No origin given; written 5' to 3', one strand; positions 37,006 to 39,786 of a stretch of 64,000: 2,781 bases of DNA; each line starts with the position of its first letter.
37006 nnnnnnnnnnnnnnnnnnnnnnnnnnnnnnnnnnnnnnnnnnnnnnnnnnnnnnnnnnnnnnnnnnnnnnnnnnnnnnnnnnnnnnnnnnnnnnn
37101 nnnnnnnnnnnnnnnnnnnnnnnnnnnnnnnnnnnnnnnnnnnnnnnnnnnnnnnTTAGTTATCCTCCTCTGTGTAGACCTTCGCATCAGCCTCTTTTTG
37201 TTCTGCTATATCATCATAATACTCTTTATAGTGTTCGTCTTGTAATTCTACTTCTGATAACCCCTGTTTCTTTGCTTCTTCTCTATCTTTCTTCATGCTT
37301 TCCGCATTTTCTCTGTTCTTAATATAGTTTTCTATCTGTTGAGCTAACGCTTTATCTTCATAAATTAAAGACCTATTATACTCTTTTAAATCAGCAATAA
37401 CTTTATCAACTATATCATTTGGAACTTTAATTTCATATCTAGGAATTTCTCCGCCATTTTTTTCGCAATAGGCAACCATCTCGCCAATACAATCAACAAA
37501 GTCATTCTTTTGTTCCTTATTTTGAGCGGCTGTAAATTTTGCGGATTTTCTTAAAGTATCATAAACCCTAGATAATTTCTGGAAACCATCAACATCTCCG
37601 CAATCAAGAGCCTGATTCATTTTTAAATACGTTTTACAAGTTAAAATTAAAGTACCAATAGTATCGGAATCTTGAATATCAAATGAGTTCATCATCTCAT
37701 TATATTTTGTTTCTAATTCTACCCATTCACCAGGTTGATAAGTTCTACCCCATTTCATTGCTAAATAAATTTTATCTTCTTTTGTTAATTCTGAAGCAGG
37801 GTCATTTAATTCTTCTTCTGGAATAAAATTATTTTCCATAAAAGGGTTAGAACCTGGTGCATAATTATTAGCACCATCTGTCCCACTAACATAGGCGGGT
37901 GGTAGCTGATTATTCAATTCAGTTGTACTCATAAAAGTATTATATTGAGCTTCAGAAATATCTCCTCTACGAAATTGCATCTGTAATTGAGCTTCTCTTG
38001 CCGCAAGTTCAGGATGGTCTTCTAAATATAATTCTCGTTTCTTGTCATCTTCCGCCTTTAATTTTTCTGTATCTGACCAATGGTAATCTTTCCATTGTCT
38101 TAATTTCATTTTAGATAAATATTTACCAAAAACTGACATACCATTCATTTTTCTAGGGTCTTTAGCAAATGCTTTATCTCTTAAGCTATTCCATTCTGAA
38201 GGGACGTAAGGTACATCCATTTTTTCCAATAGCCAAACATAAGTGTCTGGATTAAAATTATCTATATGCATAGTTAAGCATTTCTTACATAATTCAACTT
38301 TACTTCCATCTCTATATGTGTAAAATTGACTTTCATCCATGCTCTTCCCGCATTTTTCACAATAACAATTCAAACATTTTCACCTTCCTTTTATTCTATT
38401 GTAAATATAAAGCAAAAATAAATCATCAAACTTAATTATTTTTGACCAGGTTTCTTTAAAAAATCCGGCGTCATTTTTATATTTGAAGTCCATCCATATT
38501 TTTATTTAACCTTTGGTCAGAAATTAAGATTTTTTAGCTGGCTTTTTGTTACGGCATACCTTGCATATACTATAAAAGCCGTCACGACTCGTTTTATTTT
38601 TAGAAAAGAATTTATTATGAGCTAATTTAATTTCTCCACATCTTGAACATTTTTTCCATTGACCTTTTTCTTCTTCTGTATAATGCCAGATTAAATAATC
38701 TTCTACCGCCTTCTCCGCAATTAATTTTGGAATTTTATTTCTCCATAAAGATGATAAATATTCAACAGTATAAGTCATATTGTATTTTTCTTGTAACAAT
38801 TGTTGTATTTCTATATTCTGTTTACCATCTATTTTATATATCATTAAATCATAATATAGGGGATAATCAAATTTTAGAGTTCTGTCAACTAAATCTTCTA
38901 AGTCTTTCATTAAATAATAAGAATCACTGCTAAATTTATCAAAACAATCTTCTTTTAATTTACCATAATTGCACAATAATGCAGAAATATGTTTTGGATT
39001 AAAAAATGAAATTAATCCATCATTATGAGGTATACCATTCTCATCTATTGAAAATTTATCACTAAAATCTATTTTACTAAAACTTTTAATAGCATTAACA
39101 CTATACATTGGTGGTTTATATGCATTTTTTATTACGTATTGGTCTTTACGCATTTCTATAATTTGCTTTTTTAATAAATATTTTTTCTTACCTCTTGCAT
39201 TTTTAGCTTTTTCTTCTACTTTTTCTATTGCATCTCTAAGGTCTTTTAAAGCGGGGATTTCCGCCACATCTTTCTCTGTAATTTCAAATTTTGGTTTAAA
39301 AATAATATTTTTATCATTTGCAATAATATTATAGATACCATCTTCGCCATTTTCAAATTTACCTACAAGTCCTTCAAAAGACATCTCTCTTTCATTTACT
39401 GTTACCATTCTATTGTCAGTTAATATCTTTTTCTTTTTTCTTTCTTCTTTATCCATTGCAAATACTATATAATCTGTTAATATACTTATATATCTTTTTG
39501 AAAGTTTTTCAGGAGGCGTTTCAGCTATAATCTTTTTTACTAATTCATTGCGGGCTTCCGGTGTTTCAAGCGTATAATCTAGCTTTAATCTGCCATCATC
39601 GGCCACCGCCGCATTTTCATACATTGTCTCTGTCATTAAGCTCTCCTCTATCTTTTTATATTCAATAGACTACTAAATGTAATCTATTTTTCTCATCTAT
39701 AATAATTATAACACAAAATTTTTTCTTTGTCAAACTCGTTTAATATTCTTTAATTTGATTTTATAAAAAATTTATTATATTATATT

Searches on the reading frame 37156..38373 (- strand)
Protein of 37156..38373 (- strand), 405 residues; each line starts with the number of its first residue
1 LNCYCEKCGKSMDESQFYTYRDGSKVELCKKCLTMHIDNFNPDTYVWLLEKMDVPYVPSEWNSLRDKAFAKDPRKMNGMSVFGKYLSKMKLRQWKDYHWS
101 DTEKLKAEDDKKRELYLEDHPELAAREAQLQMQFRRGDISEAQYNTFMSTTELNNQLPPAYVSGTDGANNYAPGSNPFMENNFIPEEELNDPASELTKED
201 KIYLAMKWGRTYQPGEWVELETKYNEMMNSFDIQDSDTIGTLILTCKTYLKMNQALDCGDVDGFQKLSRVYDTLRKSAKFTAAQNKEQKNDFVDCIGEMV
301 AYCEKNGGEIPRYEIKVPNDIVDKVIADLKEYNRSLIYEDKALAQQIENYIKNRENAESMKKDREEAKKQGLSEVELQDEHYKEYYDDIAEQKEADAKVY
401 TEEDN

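Call 16: search_protein_families(library=phrogs, proteins=[window:37156-38373:-], max_evalue=0.001)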
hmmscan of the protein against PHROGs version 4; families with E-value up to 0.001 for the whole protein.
window:37156-38373:- (405 aa): 1 family
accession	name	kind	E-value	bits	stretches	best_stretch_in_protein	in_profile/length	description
phrog_3314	-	unknown function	9e-44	151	1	5-355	9-277/286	-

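Call 95: search_protein_families(library=pfam, proteins=[window:37156-38373:-], max_evalue=0.001)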
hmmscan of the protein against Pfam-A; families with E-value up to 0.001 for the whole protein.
window:37156-38373:- (405 aa): 0 families

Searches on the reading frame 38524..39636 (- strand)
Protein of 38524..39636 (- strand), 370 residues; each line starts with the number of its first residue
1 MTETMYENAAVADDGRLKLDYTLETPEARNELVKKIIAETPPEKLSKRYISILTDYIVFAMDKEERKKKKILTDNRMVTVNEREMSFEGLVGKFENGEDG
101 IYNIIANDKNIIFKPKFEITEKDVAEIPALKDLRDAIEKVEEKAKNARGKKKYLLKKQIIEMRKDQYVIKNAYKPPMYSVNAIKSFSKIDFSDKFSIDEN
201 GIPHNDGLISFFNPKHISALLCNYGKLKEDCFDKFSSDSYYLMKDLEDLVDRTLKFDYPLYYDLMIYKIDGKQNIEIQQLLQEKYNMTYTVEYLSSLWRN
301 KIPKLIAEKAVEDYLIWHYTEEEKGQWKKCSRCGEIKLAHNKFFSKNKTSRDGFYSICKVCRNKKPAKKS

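Call 16: search_protein_families(library=phrogs, proteins=[window:38524-39636:-], max_evalue=0.001)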
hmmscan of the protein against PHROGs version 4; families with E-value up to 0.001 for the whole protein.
window:38524-39636:- (370 aa): 4 families
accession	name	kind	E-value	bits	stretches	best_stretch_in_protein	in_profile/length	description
phrog_5767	-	transcription regulation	8.9e-46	158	1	52-365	81-393/393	sigma factor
phrog_1035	-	DNA, RNA and nucleotide metabolism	2.5e-05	25.2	1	322-369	58-103/271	endonuclease VII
phrog_5558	-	moron, auxiliary metabolic gene and host takeover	0.00011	23.4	1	323-368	4-47/130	Lar-like restriction alleviation protein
phrog_6611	-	unknown function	0.00056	21.1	0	319-364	133-176/180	-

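Call 95: search_protein_families(library=pfam, proteins=[window:38524-39636:-], max_evalue=0.001)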
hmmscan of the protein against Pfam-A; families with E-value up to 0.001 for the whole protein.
window:38524-39636:- (370 aa): 0 families
